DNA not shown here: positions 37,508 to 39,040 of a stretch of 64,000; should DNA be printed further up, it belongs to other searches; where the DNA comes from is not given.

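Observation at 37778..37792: TyrRS with both histidines of the HIGH motif replaced (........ instead of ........)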

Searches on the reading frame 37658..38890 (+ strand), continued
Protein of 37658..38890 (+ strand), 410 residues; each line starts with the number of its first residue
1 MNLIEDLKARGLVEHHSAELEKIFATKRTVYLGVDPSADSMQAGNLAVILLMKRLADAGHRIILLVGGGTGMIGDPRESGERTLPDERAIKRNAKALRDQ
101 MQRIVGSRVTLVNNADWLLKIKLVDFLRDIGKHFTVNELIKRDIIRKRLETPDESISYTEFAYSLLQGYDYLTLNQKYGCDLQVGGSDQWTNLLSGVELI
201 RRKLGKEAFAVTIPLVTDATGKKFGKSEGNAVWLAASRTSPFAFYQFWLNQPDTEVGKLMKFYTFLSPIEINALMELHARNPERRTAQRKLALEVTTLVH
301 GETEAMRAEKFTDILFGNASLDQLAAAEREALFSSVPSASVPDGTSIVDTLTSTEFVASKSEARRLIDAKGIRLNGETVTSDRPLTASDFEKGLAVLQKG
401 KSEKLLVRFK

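Call 15: search_solved_structures(query=window:37658-38890:+, show_alignments=5, max_evalue=1e-94)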
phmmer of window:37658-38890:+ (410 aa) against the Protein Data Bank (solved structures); distinct sequences matched with E-value up to 1e-94: 6.
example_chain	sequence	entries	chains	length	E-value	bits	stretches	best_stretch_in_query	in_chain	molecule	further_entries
1jii_A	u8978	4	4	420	3.2e-96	325.9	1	3-409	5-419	tyrosyl-tRNA synthetase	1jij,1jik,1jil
6otj_A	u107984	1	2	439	1.9e-95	323.4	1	1-389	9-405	Tyrosine--tRNA ligase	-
6hb5_A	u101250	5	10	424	2e-95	323.3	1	2-384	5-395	Tyrosine--tRNA ligase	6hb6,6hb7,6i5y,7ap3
6n0w_A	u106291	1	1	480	2.1e-95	323.2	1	3-407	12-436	Tyrosine--tRNA ligase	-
2ts1_A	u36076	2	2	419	7.3e-95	321.5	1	1-409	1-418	TYROSYL-TRNA SYNTHETASE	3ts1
2jan_A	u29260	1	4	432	7.7e-95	321.4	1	3-402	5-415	TYROSYL-TRNA SYNTHETASE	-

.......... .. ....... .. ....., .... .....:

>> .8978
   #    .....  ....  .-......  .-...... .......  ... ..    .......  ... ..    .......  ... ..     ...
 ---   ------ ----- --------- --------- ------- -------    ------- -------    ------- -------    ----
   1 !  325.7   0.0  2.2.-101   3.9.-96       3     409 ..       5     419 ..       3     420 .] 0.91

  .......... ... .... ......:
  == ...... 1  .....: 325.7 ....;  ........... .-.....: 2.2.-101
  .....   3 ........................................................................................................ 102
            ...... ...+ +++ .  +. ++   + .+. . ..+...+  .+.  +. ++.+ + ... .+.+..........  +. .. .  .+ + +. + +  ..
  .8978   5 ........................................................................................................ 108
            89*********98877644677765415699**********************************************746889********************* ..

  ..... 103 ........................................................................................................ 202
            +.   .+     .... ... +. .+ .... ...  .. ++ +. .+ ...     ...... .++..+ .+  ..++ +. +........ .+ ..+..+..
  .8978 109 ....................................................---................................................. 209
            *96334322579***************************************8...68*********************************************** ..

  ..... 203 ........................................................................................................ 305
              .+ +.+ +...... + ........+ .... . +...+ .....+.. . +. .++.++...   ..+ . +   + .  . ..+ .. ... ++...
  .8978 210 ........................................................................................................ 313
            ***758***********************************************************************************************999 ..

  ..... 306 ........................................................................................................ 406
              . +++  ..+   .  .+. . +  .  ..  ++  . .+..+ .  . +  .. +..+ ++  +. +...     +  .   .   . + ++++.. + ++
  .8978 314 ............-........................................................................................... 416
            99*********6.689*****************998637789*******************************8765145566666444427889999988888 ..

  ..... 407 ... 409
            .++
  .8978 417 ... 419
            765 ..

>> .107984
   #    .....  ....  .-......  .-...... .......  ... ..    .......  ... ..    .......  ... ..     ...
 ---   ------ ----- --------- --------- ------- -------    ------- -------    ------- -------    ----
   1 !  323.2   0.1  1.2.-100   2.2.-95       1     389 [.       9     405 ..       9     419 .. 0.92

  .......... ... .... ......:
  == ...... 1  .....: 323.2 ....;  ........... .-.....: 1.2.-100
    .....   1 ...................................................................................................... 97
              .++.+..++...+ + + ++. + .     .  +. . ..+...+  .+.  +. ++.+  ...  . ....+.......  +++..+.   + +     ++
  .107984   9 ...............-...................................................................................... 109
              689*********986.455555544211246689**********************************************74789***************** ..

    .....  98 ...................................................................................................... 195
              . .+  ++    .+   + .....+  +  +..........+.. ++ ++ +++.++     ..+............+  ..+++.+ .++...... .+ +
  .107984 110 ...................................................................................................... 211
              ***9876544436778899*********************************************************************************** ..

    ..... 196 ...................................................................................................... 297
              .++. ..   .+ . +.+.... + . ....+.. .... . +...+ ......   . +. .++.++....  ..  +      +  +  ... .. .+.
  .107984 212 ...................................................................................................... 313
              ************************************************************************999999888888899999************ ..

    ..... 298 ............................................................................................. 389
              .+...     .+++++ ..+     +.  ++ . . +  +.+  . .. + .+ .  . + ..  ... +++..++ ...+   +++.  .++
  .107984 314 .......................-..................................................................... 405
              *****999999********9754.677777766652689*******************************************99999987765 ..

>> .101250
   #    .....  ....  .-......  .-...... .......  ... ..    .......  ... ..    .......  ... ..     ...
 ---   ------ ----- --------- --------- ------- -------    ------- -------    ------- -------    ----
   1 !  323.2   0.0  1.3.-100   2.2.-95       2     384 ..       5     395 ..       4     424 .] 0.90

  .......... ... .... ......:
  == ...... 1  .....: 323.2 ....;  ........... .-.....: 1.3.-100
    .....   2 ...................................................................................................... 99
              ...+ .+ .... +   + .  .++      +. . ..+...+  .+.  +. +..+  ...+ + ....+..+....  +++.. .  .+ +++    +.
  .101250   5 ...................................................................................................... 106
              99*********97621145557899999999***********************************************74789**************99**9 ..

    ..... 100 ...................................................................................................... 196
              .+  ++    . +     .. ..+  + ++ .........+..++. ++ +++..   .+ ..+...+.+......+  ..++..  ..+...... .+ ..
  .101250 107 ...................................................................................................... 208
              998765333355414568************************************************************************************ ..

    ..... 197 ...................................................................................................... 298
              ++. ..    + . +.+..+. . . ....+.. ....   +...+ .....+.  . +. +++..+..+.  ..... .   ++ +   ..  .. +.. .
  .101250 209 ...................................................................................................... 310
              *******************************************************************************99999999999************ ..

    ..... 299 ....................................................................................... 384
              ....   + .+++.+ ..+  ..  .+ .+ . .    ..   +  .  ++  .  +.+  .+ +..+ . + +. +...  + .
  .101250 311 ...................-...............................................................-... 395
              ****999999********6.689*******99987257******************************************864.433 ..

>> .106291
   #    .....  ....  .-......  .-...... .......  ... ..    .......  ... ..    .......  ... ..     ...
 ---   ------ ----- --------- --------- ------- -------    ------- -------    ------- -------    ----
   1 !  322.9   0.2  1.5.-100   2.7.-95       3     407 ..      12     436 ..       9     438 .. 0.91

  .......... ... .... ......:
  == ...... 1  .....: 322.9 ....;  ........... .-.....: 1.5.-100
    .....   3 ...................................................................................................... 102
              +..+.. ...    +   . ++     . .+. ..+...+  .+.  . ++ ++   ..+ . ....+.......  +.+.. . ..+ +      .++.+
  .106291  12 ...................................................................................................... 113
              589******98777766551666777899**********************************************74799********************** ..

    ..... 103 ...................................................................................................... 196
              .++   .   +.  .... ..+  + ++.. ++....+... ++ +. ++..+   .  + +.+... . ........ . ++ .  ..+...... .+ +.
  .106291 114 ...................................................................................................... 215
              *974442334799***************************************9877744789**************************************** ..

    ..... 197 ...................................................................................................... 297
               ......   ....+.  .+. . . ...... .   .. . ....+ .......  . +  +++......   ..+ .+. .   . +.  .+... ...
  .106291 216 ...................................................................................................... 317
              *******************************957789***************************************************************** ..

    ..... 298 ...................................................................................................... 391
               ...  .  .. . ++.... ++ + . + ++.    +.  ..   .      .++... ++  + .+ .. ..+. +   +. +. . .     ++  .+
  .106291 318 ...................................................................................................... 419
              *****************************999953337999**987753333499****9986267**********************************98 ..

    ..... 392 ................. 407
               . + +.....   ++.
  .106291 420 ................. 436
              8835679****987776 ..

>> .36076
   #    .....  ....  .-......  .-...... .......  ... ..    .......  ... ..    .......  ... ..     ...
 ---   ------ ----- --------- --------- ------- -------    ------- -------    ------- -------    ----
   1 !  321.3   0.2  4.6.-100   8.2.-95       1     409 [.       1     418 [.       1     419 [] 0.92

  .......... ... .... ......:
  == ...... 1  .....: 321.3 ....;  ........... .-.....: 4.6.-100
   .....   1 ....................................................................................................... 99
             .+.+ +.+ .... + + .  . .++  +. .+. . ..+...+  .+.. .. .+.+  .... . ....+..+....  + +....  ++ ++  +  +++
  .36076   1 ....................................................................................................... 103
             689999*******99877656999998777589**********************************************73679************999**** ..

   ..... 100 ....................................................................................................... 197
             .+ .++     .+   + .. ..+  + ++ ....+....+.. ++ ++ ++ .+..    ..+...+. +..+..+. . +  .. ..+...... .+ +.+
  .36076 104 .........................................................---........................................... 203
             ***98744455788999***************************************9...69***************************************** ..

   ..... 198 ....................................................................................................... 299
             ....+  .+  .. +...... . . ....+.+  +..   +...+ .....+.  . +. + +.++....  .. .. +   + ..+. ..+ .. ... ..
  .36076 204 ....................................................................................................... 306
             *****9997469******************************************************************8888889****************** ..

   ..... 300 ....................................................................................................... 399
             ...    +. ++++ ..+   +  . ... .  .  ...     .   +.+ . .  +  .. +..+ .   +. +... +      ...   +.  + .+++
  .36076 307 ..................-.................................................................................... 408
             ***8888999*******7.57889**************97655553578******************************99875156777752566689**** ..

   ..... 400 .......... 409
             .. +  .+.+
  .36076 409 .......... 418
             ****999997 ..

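Call 16: list_cluster_members(proteins=[P0143, P0170, P0193, P0153, P0167, P0122, P0123, P0130, P0174, P0161])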
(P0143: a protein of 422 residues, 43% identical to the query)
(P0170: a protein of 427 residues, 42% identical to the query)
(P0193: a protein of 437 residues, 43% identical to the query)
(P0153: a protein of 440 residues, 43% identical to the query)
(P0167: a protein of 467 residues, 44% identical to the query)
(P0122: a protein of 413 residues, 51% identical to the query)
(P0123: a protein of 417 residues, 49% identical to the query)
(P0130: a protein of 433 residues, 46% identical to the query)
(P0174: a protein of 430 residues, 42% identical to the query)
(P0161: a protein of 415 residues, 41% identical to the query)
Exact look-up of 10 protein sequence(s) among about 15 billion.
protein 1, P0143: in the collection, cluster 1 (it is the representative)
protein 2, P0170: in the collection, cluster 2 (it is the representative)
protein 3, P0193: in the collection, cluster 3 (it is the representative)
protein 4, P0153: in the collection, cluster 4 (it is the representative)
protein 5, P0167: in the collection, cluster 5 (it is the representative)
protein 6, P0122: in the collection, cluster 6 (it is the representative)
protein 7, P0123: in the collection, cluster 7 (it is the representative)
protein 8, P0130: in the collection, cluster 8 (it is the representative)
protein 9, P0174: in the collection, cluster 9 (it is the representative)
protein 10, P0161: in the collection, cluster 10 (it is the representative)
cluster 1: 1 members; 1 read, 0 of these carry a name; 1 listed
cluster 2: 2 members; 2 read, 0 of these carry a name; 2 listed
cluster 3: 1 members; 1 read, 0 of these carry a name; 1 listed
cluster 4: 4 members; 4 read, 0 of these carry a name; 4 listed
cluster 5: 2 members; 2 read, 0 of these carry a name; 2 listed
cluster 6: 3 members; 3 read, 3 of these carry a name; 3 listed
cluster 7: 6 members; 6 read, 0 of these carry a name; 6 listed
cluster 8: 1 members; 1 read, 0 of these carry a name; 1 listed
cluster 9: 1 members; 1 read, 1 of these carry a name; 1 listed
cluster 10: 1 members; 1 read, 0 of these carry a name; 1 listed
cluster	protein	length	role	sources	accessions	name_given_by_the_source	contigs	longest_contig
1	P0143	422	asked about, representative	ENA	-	-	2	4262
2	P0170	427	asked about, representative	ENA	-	-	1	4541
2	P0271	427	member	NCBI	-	-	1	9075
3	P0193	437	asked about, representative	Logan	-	-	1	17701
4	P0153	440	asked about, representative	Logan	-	-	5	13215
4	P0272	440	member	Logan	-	-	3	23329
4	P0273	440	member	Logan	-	-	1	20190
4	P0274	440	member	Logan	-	-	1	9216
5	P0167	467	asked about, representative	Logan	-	-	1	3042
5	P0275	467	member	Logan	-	-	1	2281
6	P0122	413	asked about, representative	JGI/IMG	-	tyrosyl-tRNA synthetase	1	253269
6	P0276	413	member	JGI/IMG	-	tyrosyl-tRNA synthetase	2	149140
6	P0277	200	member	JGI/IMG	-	tyrosyl-tRNA synthetase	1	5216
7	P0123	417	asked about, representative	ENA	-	-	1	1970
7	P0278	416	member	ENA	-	-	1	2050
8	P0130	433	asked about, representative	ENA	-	-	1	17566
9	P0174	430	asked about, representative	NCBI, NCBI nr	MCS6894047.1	MAG: tyrosine--tRNA ligase [Deltaproteobacteria bacterium] | tyrosine--tRNA ligase [Deltaproteobacteria bacterium]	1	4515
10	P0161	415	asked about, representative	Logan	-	-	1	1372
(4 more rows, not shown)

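Call 31: find_related_loci(query=window:37658-38890:+, collection=genome_contigs, flank=4000)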
Query window:37658-38890:+ (410 aa) in genome_contigs; peptide patterns used: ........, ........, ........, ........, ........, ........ (x = any residue, [..] = any of these).
600 stretches matched a pattern (row limit reached: there are more); 510 encode a relative of the query (tblastn E <= 1e-3); the best 80 are kept; 80 distinct loci.
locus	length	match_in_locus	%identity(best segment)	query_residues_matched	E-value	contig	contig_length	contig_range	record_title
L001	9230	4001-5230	81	1-410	0e+0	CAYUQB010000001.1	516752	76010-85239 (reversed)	MAG TPA_asm: uncultured Candidatus Saccharibacteria bacterium isolate binchicken_co110_140 genome assembly, contig: NODE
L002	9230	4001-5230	80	1-410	0e+0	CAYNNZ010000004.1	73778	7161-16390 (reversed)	MAG TPA_asm: uncultured Candidatus Saccharibacteria bacterium isolate SRP170004_co1_499 genome assembly, contig: NODE_38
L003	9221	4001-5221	68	1-406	0e+0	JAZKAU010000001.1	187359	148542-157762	MAG: Patescibacteria group bacterium isolate ADI_H3L2_1_122_18_3-bin046 ADIH3L21_B046_0_000000000001, whole genome shotg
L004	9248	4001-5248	66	1-410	0e+0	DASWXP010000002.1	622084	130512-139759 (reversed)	MAG TPA_asm: Candidatus Paceibacterota bacterium isolate SMAG_U3688 k141_7539, whole genome shotgun sequence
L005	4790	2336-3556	67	1-406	0e+0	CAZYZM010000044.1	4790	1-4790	MAG TPA_asm: uncultured Candidatus Saccharibacteria bacterium isolate SRP263527_co2_123 genome assembly, contig: NODE_18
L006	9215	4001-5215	67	2-400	0e+0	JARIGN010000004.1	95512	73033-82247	MAG: Candidatus Kaiserbacteria bacterium isolate CullarsAll.DT.30 k141_641932, whole genome shotgun sequence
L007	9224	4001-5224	66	1-406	0e+0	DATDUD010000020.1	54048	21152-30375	MAG TPA_asm: Candidatus Paceibacterota bacterium isolate SMAG_U8048 k141_879772, whole genome shotgun sequence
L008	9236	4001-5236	67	1-406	0e+0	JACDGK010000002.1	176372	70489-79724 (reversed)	MAG: Patescibacteria group bacterium isolate MGR_bin410 SD2908_NODE_18_length_176372_cov_3.553797, whole genome shotgun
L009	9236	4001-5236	65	1-406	5e-180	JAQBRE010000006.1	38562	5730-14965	MAG: Parcubacteria group bacterium isolate RYN_391 scaffold_1671422, whole genome shotgun sequence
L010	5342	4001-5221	65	1-406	0e+0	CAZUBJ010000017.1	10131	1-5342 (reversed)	MAG TPA_asm: uncultured Candidatus Saccharibacteria bacterium isolate SRP286056_co3_521 genome assembly, contig: NODE_80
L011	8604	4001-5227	65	1-407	5e-178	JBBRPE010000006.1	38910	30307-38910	MAG: Candidatus Paceibacteria bacterium isolate La1_metabat2.398 LA1C_B2.398_k141_1282736L_38910_cov_13.0042, whole geno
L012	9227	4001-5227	65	1-408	0e+0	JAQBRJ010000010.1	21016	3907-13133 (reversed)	MAG: Parcubacteria group bacterium isolate RYN_396 scaffold_1213526, whole genome shotgun sequence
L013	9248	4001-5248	64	1-410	4e-175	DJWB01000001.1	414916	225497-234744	MAG TPA_asm: Patescibacteria group bacterium UBA6241 UBA6241_contig_4350, whole genome shotgun sequence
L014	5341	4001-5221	65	1-406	2e-175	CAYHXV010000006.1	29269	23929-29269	MAG TPA_asm: uncultured Candidatus Saccharibacteria bacterium isolate ERP119705_co17_327 genome assembly, contig: NODE_1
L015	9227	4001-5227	64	1-408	7e-178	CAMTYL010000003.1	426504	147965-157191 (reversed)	MAG: uncultured bacterium isolate G04_MAG_00032 genome assembly, contig: G04_MAG_00032_000000000003, whole genome shotgu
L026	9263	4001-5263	45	2-409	3e-108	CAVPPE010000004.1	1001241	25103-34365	MAG: uncultured Chloroflexia bacterium isolate MFD09964.bin.1.215 genome assembly, contig: contig_4723, whole genome sho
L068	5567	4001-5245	43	2-408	4e-101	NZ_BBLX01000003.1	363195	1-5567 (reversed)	Demequina maris strain NBRC 109392, whole genome shotgun sequence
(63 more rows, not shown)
